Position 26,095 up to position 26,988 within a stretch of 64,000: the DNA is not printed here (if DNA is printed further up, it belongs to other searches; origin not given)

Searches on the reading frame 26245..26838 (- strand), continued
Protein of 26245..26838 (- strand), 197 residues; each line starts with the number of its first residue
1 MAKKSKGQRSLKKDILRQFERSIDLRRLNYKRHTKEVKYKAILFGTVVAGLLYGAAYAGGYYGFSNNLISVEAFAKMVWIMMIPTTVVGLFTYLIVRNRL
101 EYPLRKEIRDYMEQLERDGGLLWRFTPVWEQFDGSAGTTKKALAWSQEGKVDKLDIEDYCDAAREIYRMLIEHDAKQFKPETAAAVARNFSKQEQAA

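Call 73: find_encoding_contigs(protein=P0146, flank=9000, max_places=2)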
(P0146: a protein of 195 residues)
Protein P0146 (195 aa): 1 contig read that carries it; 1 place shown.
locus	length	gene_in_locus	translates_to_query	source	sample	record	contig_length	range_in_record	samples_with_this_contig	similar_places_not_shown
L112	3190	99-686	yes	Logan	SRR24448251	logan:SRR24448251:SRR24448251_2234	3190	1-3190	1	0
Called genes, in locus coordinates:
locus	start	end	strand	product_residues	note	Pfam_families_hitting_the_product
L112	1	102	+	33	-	?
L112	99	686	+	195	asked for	-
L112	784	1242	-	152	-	PF00011:HSP20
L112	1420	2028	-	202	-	PF01547:SBP_bac_1 (weak), PF13416:SBP_bac_8 (weak)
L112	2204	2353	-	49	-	-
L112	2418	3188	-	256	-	?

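Call 78: find_homologous_proteins(query=A3, max_evalue=0.001)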
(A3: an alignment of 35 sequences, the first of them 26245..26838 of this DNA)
Query A3 (35 sequences) (197 aa, profile of the alignment): 10 proteins with E <= 0.001 among 7888 candidates.
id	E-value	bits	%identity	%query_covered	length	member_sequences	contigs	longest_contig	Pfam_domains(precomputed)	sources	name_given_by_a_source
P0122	4.1e-73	263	82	99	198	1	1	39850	-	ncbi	-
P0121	2.6e-72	260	97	100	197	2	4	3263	-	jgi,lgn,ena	-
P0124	1.4e-70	255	45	97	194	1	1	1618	-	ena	-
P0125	4.1e-68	247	45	99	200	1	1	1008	-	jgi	-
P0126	2.2e-67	244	47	81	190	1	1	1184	-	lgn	-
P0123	1.7e-66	242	52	98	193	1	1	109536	-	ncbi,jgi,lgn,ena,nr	ncbi:MAG: hypothetical protein OEW58_00080 [Gammaproteobacteria bacterium]|nr:hypothetical protein [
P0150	7.0e-62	226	28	97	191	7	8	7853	-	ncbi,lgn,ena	-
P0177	1.1e-60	223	28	97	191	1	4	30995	-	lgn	-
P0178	2.1e-59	218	32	85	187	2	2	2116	-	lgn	-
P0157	1.0e-58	216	27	93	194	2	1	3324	-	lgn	-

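Call 79: find_encoding_contigs(protein=P0177, flank=10000, max_places=2)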
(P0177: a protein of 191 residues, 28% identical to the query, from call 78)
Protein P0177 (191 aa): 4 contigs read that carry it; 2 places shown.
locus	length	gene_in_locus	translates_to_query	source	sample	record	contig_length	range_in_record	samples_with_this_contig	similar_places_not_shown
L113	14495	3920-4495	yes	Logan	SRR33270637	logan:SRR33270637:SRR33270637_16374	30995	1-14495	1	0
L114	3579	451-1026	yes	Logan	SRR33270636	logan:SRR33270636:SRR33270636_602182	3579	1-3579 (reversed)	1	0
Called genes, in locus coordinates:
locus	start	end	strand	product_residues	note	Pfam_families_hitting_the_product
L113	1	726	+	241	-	?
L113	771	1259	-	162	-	PF01161:PBP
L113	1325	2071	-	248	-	PF04286:DUF445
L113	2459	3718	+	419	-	PF00990:GGDEF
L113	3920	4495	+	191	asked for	-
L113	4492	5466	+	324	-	PF12146:Hydrolase_4, PF00561:Abhydrolase_1, PF12697:Abhydrolase_6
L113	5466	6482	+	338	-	PF13406:SLT_2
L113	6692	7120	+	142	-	-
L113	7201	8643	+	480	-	PF01523:PmbA_TldD_1st, PF19289:PmbA_TldD_3rd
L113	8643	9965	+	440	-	PF19289:PmbA_TldD_3rd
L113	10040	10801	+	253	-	PF06764:DUF1223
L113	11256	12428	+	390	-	PF00682:HMGL-like, PF22617:HCS_D2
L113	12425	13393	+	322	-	PF13714:PEP_mutase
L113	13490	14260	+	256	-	PF01925:TauE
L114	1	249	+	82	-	?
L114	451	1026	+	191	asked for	-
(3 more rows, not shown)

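Call 80: find_encoding_contigs(protein=P0150, flank=8000, max_places=3)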
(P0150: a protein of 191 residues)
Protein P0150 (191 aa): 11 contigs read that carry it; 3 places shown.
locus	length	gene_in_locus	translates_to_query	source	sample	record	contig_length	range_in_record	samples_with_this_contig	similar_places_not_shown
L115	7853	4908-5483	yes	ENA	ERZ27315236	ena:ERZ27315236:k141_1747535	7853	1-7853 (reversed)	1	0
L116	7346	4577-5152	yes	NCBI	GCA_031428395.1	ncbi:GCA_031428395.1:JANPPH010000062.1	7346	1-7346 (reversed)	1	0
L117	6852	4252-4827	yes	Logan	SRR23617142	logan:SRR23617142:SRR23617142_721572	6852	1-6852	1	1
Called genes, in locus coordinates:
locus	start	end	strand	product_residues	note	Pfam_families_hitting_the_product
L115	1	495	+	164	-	?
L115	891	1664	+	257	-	-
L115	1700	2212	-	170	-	PF01161:PBP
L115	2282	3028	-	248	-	PF04286:DUF445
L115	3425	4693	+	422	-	PF00990:GGDEF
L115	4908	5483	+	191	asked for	-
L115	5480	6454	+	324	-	PF12146:Hydrolase_4, PF00561:Abhydrolase_1, PF12697:Abhydrolase_6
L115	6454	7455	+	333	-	PF13406:SLT_2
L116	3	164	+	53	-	?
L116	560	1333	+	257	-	-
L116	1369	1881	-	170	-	PF01161:PBP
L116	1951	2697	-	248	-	PF04286:DUF445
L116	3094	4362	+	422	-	PF00990:GGDEF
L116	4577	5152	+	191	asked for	-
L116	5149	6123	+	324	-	PF12146:Hydrolase_4, PF00561:Abhydrolase_1, PF12697:Abhydrolase_6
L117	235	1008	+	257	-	-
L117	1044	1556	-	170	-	PF01161:PBP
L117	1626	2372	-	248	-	PF04286:DUF445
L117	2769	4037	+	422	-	PF00990:GGDEF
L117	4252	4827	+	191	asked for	-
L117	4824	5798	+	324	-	PF12146:Hydrolase_4, PF00561:Abhydrolase_1, PF12697:Abhydrolase_6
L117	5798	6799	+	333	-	PF13406:SLT_2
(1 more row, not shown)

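Call 82: search_protein_families(library=ncbifam, proteins=[L101:6676-7773:+, L106:6660-7790:+, L102:644-1804:+, L113:4492-5466:+, L097:6600-7307:+], max_evalue=0.01)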
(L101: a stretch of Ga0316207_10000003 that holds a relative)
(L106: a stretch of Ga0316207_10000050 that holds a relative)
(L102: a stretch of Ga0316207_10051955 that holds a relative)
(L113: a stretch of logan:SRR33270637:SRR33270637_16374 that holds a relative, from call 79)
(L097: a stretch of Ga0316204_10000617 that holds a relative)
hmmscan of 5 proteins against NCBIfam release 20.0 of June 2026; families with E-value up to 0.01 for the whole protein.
L101:6676-7773:+ (365 aa): 0 families

L106:6660-7790:+ (376 aa): 0 families

L102:644-1804:+ (386 aa): 0 families

L113:4492-5466:+ (324 aa): 11 families
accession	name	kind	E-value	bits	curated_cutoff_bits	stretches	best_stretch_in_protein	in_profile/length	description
NF011457.0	PRK14875.1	equivalog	3.9e-09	35.9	307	1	56-267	124-333/372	acetoin dehydrogenase dihydrolipoyllysine-residue acetyltransferase subunit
NF050089.1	i_nPHAscl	equivalog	8.5e-07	28.3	300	1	90-170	43-118/288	intracellular short-chain-length polyhydroxyalkanoate depolymerase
NF004514.1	PRK05855.1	equivalog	9.6e-06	24.4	455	1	52-147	10-103/578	SDR family oxidoreductase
TIGR03100.1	hydr1_PEP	hypoth_equivalog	7.5e-05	22.2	168.45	1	76-171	38-134/274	hydrolase 1, exosortase A system-associated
NF041096.1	esterase_EstD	equivalog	8.4e-05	21.8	600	1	79-171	183-275/421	esterase EstD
TIGR03695.1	menH_SHCHC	equivalog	0.0001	21.8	208.55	1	67-167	5-102/252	2-succinyl-6-hydroxy-2,4-cyclohexadiene-1-carboxylate synthase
TIGR03101.1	hydr2_PEP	hypoth_equivalog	0.00019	21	202.75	1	73-185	34-148/266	hydrolase 2, exosortase A system-associated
NF051488.1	bifunc_PcaDC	exception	0.0018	17.5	390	0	85-157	33-100/375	bifunctional 3-oxoadipate enol-lactonase/4-carboxymuconolactone decarboxylase PcaDC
TIGR01250.1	pro_imino_pep_2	subfamily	0.0019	17.8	167.65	1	66-156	27-117/288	proline iminopeptidase-family hydrolase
TIGR02427.1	protocat_pcaD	equivalog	0.0035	16.8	255.85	0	92-167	40-110/251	3-oxoadipate enol-lactonase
NF047920.1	lactonase_UilS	equivalog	0.0036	17.1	400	1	60-158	20-121/285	UilS family quorum-quenching N-acyl-homoserine lactonase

L097:6600-7307:+ (235 aa): 0 families
